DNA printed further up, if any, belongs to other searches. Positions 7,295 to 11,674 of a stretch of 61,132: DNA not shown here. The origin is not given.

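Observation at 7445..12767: Candidate undescribed sigma54 sensing module: bEBP fused to a STAND/TPR sensor, with its own UAS, promoter and output genes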

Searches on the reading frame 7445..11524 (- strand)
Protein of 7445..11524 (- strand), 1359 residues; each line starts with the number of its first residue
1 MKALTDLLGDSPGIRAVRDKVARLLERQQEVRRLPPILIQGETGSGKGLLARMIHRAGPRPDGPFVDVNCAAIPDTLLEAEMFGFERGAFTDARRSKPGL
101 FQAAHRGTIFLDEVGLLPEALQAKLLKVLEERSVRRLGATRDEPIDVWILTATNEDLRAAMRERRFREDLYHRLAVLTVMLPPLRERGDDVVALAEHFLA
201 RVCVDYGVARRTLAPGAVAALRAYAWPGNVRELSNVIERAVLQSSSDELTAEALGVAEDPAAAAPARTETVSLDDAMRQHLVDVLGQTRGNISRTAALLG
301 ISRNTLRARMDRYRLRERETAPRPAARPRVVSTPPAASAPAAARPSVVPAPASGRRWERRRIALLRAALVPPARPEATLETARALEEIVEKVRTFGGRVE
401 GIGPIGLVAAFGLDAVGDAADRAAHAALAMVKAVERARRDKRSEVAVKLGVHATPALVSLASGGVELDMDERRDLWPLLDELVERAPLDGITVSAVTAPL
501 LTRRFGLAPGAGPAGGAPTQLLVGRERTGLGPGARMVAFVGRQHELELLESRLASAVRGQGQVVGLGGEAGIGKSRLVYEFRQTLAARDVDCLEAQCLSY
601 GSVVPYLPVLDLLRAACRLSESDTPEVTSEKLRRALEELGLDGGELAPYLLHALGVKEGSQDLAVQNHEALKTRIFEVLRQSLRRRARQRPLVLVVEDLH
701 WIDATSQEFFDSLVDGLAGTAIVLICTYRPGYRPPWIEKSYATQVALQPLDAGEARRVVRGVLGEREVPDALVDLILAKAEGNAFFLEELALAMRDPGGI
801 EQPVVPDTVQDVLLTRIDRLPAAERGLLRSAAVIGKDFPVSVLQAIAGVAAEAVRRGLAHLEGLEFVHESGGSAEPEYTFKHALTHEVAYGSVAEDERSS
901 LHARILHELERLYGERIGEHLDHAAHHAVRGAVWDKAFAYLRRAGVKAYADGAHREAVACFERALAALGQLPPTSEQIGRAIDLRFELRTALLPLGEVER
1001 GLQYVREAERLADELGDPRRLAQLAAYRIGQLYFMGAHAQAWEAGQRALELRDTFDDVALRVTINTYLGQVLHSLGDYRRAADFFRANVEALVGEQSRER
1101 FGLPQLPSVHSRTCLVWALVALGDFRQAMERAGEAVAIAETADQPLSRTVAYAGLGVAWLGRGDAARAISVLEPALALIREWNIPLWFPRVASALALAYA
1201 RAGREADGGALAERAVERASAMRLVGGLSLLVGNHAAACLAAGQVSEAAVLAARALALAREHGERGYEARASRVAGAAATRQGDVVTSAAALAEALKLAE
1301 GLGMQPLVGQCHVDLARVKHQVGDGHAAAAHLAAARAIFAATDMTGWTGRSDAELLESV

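Call 3: search_protein_families(library=pfam, proteins=[window:7445-11524:-], max_evalue=0.1)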
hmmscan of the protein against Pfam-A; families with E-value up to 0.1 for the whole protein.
window:7445-11524:- (1359 aa): 20 families
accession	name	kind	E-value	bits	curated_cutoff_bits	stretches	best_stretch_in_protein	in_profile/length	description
PF00158.32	Sigma54_activat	-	4.2e-58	196.2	20.2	1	13-179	7-167/168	Sigma-54 interaction domain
PF13191.12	AAA_16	-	5.7e-27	95.7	32.6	2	539-718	2-160/167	AAA ATPase domain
PF25601.1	AAA_lid_14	-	7.1e-21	74.3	27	1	185-254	1-70/87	AAA+ ATPase lid domain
PF14532.12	Sigma54_activ_2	-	5.4e-12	46.6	25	1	32-184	19-138/138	Sigma-54 interaction domain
PF02954.25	HTH_8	-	6.7e-11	42.2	22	1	278-313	7-42/42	Bacterial regulatory protein, Fis family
PF13401.12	AAA_22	-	1.1e-08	35.9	27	1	564-727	8-123/130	AAA domain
PF13424.12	TPR_12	-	3.1e-06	27.7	30.1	2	1028-1086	8-69/77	Tetratricopeptide repeat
PF13556.12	HTH_30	-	5.3e-06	26.6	27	1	286-312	9-35/59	PucR C-terminal helix-turn-helix domain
PF17874.7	TPR_MalT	-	6.1e-06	26.2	45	1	962-1090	22-150/336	MalT-like TPR region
PF05729.18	NACHT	-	8.8e-05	22.8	26.7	0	563-596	2-35/167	NACHT domain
PF07728.20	AAA_5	-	0.00018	22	22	1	37-136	2-97/139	AAA domain (dynein-related subfamily)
PF00004.35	AAA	-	0.00074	20.4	21.2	1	37-171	1-128/131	ATPase family associated with various cellular activities (AAA)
PF01078.27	Mg_chelatase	-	0.0021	18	20.3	0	95-154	96-157/207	Magnesium chelatase, subunit ChlI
PF09862.15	DUF2089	-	0.0083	16.2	33.4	1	279-312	6-39/47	Domain of unknown function (DUF2089)-HTH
PF13518.12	HTH_28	-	0.012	16.1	25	1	288-324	12-48/52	Helix-turn-helix domain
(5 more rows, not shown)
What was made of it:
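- On Bacterial enhancer-binding proteins (sigma-54 activators): PF00158 at 196 bits against a cut-off of 20.2 (call 3). HTH_8 (call 3).
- On STAND NTPases (MalT/Apaf-1/NLR class): AAA_16 E 6e-27 (call 3).
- Checked: Pfam finds Sigma54_activat at aa 13-179 (E 4e-58), AAA_lid_14 at 185-254, HTH_8 at 278-313, AAA_16 at 539-718 (E 6e-27) and TPR_12/TPR_MalT at 962-1090 (call 3).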

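Call 4: search_protein_families(library=ncbifam, proteins=[window:7445-11524:-], max_evalue=0.1)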
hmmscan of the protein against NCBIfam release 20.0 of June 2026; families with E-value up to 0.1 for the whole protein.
window:7445-11524:- (1359 aa): 37 families (the best 25 are shown)
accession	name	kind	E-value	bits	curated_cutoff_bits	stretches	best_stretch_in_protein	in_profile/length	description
TIGR02915.1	PEP_resp_reg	equivalog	1.1e-90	304.6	502.6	1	4-315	138-444/445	PEP-CTERM-box response regulator transcription factor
NF008469.0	PRK11361.1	equivalog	2.1e-83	280.6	714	1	6-315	144-456/461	acetoacetate metabolism transcriptional regulator AtoC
TIGR03903.1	TOMM_kin_cyc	equivalog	2.2e-82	277.6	705.75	1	385-1311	322-1260/1267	TOMM system kinase/cyclase fusion protein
NF003451.0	PRK05022.1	equivalog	3.8e-81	273.3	476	1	36-308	215-503/512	nitric oxide reductase transcriptional regulator NorR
NF041552.1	TF_PrdR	equivalog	5e-81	272.7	795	1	36-313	292-576/577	sigma-54 dependent transcriptional regulator PrdR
NF038308.1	RNA_repair_RtcR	equivalog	1.4e-80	271.6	650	1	18-317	186-515/530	RNA repair transcriptional activator RtcR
TIGR02329.1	propionate_PrpR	equivalog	2.4e-79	267.4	499.2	1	3-311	210-525/526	propionate catabolism operon regulatory protein PrpR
NF011953.0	PRK15424.1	equivalog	2.6e-77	260.6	703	1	3-312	217-533/538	propionate catabolism operon regulatory protein PrpR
TIGR01817.1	nifA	equivalog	7.9e-77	259.2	528.85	1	7-263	198-447/534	nif-specific transcriptional activator NifA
TIGR01818.1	ntrC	equivalog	6.8e-76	255.9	558.6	1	5-283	134-409/463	nitrogen regulation protein NR(I)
NF050807.1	TransRegFlbDCaul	equivalog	9.5e-75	252.2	750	1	35-315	142-440/454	sigma-54-dependent transcriptional regulator FlbD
NF049963.1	RespRegFlgRCampy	domain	2.3e-74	250.8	750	1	37-315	160-429/429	fla regulon two-component system response regulator FlgR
TIGR02974.1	phageshock_pspF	equivalog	1.2e-70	238.4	443.55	1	8-263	2-250/336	phage shock protein operon transcriptional activator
NF011695.0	PRK15115.1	equivalog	1.9e-70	237.9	763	1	21-315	144-438/445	two-component system response regulator GlrR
NF041906.1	V4R_TF_MobR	exception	5.9e-70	236.3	999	1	19-312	242-543/544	phenol degradation transcriptional regulator MobR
NF038230.1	Regu_Geo_Pelo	equivalog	1.7e-41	142.1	1200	1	32-328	589-906/935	GPMC system transcriptional regulator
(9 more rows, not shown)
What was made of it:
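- On STAND NTPases (MalT/Apaf-1/NLR class): The order is the bEBP core (aa 1-316), then the pseudo-cyclase, the NTPase, and TPRs at about aa 892-1359 (calls 3, 4).
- Closest known: Kinase/cyclase/ATPase/TPR fusions. Same: The whole C-terminal 930 residues align to TIGR03903 positions 322-1260 (E 2e-82, call 4).
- Checked: NCBIfam TIGR03903 (kinase/cyclase/ATPase/TPR fusion) aligns to aa 385-1311 (call 4).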
